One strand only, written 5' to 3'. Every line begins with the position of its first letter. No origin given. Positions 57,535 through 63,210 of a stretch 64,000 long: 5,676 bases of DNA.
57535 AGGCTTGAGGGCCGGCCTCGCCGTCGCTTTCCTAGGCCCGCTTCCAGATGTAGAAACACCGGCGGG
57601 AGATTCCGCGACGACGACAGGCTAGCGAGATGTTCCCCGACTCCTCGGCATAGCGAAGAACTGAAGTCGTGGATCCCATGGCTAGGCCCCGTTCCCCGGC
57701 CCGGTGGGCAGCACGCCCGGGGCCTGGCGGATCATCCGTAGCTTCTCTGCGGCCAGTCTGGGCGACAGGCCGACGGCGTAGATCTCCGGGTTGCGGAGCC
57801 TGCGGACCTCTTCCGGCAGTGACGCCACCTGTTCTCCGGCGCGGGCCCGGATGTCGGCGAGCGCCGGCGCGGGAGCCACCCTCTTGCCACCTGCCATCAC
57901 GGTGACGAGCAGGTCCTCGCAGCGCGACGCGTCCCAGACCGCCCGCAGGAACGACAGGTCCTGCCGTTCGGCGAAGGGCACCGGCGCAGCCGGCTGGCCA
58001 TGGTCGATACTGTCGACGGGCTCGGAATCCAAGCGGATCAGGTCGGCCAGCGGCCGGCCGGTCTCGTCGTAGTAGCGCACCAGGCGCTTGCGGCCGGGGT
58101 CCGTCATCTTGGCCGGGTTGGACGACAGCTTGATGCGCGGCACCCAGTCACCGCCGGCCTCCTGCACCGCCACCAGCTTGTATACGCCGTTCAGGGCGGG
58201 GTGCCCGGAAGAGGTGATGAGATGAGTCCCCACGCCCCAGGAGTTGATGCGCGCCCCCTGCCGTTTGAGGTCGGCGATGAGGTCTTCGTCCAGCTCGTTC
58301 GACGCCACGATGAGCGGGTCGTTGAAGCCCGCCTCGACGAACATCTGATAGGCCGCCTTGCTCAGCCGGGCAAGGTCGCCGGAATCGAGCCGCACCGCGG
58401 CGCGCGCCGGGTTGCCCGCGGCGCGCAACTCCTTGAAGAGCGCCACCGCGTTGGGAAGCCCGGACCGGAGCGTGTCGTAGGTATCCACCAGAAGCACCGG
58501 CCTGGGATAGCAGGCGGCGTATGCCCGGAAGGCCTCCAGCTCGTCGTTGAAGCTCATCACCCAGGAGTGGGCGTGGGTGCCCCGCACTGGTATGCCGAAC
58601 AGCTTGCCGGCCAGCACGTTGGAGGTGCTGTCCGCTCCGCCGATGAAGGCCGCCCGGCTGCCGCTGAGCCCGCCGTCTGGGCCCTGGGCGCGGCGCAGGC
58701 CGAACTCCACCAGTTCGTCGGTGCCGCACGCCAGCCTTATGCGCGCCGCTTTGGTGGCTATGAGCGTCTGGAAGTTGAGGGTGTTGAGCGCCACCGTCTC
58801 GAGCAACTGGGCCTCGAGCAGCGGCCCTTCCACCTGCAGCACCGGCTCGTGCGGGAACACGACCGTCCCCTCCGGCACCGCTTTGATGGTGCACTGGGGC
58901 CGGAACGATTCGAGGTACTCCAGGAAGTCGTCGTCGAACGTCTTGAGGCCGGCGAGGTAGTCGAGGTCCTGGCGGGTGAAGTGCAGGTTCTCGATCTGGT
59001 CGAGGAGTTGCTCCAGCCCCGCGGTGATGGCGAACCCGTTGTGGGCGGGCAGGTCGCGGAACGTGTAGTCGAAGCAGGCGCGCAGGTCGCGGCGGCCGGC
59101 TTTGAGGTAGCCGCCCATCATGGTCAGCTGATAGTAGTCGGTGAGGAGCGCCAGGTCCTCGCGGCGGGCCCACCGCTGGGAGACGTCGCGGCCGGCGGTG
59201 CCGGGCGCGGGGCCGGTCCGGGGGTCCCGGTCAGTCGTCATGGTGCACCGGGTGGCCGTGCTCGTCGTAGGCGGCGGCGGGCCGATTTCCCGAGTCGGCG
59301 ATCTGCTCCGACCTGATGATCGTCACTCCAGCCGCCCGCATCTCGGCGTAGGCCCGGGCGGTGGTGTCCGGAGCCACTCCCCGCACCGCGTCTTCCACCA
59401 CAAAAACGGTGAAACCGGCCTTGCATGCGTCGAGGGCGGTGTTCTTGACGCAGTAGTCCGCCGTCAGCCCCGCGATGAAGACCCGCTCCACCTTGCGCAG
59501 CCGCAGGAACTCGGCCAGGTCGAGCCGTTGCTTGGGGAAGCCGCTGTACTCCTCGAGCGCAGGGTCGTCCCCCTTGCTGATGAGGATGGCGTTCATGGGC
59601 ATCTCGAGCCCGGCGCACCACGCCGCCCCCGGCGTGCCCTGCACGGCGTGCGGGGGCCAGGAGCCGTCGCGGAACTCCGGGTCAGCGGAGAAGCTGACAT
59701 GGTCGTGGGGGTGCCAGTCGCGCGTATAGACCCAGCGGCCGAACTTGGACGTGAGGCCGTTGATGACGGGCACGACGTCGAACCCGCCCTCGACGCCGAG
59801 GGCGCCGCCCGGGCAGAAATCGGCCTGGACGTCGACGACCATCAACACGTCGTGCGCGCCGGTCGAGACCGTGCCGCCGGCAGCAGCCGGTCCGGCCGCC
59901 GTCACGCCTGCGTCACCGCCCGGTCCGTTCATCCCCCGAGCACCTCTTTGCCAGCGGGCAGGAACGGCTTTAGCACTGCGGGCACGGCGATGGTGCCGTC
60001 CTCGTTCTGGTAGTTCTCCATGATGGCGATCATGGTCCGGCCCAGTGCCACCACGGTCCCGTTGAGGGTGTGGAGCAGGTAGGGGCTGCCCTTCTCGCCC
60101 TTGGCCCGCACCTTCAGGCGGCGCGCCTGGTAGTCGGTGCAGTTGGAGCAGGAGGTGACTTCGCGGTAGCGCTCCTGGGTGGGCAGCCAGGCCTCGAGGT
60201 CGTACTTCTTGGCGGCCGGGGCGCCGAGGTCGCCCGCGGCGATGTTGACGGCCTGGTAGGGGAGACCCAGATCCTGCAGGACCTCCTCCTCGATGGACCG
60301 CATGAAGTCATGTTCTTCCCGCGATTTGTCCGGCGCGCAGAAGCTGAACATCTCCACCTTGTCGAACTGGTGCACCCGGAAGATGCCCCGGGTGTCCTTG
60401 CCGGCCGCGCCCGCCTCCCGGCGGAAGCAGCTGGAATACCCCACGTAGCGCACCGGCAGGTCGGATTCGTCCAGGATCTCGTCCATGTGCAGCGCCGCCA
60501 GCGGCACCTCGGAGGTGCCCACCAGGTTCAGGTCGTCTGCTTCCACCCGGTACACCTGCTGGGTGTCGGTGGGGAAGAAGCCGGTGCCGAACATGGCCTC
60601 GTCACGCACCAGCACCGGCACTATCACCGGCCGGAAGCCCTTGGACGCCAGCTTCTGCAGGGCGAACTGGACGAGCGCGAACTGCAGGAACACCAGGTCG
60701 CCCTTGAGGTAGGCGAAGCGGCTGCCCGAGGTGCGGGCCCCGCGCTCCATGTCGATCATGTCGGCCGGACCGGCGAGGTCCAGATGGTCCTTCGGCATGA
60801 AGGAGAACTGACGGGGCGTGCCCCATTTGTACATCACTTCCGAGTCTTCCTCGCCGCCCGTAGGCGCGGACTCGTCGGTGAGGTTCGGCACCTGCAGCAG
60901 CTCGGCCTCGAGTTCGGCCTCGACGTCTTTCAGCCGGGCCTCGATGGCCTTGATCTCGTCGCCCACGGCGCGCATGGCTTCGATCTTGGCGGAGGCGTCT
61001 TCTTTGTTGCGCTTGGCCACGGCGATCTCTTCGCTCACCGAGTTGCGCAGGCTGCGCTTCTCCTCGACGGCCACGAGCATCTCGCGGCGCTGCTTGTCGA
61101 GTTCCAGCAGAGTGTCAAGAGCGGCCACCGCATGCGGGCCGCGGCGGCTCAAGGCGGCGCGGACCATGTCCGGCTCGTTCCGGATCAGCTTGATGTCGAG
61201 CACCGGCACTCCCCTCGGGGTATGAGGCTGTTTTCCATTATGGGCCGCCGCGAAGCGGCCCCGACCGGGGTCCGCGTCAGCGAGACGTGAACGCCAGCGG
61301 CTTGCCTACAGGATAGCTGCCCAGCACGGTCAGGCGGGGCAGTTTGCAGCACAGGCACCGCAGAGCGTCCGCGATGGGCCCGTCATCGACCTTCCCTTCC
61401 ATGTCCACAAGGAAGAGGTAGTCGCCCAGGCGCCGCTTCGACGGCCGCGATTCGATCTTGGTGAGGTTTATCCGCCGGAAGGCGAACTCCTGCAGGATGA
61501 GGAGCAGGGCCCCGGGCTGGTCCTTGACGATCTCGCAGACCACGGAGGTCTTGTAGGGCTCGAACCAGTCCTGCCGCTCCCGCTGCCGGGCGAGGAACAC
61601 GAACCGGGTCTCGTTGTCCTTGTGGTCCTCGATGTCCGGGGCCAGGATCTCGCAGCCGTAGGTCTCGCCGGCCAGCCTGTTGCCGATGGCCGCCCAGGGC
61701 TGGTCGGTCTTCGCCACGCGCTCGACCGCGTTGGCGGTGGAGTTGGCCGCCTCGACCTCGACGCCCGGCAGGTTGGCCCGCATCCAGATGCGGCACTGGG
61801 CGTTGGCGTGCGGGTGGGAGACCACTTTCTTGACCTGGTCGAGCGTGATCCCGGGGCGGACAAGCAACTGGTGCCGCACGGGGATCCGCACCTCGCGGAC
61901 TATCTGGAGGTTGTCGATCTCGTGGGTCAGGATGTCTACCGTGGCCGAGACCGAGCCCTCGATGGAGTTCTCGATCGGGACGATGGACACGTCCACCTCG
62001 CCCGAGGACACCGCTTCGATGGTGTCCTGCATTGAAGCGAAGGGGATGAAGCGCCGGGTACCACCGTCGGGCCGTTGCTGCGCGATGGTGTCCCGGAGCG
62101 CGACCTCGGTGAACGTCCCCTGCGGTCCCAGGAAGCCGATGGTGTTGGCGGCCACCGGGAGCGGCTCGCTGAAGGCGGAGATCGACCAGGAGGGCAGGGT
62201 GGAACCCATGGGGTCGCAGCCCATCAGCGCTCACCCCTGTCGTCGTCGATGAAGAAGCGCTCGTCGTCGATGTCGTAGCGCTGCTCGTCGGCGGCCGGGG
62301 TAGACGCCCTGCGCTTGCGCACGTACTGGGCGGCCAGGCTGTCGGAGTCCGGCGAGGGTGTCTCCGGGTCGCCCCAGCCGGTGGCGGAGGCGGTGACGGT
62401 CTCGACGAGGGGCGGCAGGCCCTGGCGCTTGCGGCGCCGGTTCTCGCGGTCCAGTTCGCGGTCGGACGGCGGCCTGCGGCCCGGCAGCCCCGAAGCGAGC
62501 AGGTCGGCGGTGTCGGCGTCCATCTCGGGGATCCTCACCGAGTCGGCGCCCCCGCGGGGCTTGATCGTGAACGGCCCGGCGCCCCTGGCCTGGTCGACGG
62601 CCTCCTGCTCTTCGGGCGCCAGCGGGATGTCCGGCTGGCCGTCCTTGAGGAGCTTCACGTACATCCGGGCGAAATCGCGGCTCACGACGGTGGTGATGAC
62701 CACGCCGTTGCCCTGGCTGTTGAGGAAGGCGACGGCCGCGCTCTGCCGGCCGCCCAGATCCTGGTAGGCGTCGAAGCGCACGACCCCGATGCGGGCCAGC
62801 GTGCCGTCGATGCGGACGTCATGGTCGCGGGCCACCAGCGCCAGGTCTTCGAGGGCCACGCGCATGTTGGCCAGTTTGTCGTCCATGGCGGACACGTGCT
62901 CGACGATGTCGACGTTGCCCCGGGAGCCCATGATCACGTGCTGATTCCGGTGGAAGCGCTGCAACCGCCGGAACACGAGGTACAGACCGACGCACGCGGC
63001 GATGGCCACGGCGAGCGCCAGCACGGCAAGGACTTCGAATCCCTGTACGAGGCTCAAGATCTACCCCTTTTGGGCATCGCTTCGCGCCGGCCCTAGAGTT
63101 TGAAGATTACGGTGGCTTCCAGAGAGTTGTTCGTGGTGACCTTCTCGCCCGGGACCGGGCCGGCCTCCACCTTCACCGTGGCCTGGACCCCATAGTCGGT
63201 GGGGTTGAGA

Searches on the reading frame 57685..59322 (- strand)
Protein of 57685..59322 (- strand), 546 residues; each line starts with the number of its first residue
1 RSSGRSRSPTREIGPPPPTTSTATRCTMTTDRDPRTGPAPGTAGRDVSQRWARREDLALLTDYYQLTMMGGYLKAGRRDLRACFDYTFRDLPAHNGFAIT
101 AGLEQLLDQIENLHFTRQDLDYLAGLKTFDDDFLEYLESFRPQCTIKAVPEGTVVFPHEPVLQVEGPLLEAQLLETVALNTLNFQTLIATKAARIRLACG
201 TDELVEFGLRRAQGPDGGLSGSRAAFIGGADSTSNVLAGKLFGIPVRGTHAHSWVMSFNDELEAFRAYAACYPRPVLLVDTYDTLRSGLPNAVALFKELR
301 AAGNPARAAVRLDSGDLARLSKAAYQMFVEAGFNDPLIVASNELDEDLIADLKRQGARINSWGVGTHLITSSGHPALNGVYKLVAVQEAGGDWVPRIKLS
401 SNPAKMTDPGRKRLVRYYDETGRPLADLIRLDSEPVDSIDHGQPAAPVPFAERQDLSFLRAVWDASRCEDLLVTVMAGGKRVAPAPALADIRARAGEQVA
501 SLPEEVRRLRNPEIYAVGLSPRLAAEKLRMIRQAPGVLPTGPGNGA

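Call 30: search_protein_families(library=pfam, proteins=[window:57685-59322:-], max_evalue=0.0001)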
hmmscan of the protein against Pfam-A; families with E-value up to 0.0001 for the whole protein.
window:57685-59322:- (546 aa): 4 families
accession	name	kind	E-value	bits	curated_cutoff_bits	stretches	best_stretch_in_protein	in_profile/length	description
PF17767.7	NAPRTase_N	-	1.7e-36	125.7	32.6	1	59-183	1-125/125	Nicotinate phosphoribosyltransferase (NAPRTase) N-terminal domain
PF17956.6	NAPRTase_C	-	8.5e-22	78.2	23.3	1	411-524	1-108/111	Nicotinate phosphoribosyltransferase C-terminal domain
PF02749.22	QRPTase_N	-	4.1e-07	30.6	27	1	121-183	24-79/82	Quinolinate phosphoribosyl transferase, N-terminal domain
PF04095.22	NAPRTase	-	8.1e-05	22.9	20.8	0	204-384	3-194/239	Nicotinate phosphoribosyltransferase (NAPRTase) family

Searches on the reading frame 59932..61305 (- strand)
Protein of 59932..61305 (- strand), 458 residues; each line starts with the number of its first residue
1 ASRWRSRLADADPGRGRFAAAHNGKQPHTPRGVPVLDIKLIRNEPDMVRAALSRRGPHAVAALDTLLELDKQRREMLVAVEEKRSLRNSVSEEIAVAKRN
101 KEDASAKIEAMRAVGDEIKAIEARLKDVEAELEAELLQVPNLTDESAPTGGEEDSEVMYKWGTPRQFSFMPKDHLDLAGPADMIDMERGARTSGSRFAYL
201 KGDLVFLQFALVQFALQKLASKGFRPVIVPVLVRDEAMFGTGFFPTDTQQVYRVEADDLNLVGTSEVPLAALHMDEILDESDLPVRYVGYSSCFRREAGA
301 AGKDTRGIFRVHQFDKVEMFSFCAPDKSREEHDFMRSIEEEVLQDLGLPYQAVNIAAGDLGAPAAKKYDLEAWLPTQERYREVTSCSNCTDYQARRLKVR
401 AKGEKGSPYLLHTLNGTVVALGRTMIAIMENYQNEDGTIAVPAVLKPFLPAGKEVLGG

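Call 30: search_protein_families(library=pfam, proteins=[window:59932-61305:-], max_evalue=0.0001)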
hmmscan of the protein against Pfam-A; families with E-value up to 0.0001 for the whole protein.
window:59932-61305:- (458 aa): 2 families
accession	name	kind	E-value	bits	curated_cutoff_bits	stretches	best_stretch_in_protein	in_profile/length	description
PF00587.30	tRNA-synt_2b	-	6.1e-39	134.4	29.3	1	254-432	3-179/179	tRNA synthetase class II core domain (G, H, P, S and T)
PF02403.27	Seryl_tRNA_N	-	1.4e-29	102.9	28.2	1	35-142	1-107/108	Seryl-tRNA synthetase N-terminal domain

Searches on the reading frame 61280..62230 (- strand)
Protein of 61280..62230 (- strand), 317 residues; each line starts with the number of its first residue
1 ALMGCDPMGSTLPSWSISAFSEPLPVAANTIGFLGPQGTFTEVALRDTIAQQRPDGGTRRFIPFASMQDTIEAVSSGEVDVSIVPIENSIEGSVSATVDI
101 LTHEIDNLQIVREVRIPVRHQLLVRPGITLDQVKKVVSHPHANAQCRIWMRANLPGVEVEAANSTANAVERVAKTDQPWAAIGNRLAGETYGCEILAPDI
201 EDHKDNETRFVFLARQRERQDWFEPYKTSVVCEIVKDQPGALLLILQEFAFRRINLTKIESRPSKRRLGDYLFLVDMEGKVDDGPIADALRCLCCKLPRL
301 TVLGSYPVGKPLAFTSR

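Call 30: search_protein_families(library=pfam, proteins=[window:61280-62230:-], max_evalue=0.0001)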
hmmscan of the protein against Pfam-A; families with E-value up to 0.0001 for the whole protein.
window:61280-62230:- (317 aa): 2 families
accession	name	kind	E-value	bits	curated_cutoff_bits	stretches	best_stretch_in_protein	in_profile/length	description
PF00800.23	PDT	-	3.3e-58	196.9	25.2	1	31-216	1-179/181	Prephenate dehydratase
PF01842.31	ACT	-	9.4e-08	32.1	27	1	234-291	6-62/66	ACT domain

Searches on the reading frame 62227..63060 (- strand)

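Call 30: search_protein_families(library=pfam, proteins=[window:62227-63060:-], max_evalue=0.0001)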
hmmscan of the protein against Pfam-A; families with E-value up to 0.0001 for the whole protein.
window:62227-63060:- (278 aa): 1 family
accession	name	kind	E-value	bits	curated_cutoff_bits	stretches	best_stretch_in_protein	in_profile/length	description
PF14584.11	DUF4446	-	2.4e-28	99.5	27.4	1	12-158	3-149/150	Protein of unknown function (DUF4446)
